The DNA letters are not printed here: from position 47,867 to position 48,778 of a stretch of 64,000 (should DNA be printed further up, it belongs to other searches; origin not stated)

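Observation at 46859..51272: Radical-SAM/SPASM - YeeE - FmdE - TauE - J-domain gene string: candidate sulfur/selenium (or Mo/W-cofactor) handling module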

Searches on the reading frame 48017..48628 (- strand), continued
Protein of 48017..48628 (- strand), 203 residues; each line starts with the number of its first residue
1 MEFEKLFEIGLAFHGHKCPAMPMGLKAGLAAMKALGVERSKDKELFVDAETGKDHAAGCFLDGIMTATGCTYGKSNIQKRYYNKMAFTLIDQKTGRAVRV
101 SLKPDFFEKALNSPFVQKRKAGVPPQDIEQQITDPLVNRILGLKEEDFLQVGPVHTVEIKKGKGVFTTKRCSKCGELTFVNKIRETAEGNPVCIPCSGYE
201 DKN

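Call 89: search_protein_representatives(alignment_id=A2)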
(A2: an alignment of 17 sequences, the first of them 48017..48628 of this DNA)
Query: 17 sequences, 202 profile positions. Proteins with E-value up to 0.001 (for the whole library): 1463; up to 1e-10: 473; up to 1e-30: 50. The best 150 are listed.
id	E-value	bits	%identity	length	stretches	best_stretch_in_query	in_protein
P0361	3.4e-79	281.5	-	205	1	7-201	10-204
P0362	4.4e-61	222.4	-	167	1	1-135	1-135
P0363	3.4e-59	216.2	-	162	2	85-201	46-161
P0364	7.9e-58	211.7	-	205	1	1-201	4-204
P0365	3.0e-57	209.8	-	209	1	3-200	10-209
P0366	3.0e-55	203.3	-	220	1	5-200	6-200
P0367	1.3e-54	201.2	-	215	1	2-200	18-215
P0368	2.5e-54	200.3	-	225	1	6-199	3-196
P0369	3.7e-51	189.9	-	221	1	8-201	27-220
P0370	1.2e-48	181.7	-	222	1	5-200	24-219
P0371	7.1e-48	179.2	-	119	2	128-201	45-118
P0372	1.2e-47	178.5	-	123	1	1-88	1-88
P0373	4.0e-45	170.3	-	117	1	86-201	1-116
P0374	4.3e-45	170.2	-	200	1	2-201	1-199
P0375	1.3e-44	168.6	-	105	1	1-81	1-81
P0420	9.7e-29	116.8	-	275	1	3-100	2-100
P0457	8.9e-23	97.3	-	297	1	51-173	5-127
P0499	3.0e-19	85.8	-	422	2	12-197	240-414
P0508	7.9e-19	84.4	-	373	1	4-201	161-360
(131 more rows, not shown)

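Call 90: search_protein_families(library=pfam, proteins=[P0508, P0499, P0457, P0420], max_evalue=0.001)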
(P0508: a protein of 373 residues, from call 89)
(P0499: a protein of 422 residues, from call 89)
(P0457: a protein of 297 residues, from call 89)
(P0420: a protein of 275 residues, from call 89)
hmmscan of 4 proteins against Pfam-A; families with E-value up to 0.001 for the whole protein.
P0508 (373 aa): 3 families
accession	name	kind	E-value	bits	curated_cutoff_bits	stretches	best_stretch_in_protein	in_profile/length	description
PF02663.19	FmdE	-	1.2e-36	126.2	22.9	1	171-312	1-133/133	FmdE, Molybdenum formylmethanofuran dehydrogenase operon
PF01980.22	TrmO_N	-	7.7e-34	116.8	26.8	1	19-129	2-116/116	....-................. O N-terminal domain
PF01258.23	zf-dskA_traR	-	9.3e-08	32.4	24.9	1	326-356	2-30/36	Prokaryotic dksA/traR C4-type zinc finger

P0499 (422 aa): 2 families
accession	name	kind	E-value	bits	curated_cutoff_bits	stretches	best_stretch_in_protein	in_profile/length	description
PF02663.19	FmdE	-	3.5e-47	160.2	22.9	2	242-358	1-123/133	FmdE, Molybdenum formylmethanofuran dehydrogenase operon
PF01258.23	zf-dskA_traR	-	7.3e-13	48.7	24.9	2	168-201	3-36/36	Prokaryotic dksA/traR C4-type zinc finger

P0457 (297 aa): 1 family
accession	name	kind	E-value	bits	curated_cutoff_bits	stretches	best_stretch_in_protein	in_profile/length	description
PF02663.19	FmdE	-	2.7e-18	66.7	22.9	1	4-104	36-132/133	FmdE, Molybdenum formylmethanofuran dehydrogenase operon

P0420 (275 aa): 2 families
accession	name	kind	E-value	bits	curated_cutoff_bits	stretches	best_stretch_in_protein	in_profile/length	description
PF02663.19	FmdE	-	4.6e-26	91.9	22.9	1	13-99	1-80/133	FmdE, Molybdenum formylmethanofuran dehydrogenase operon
PF02417.20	Chromate_transp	-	8.7e-25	88.1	28.6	1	169-266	32-129/166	Chromate transporter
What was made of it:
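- Tried and rejected: It did find a TrmO_N-FmdE fusion, a tandem FmdE, and one FmdE-chromate-transporter fusion that may be a gene-call artefact (calls 89, 90).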
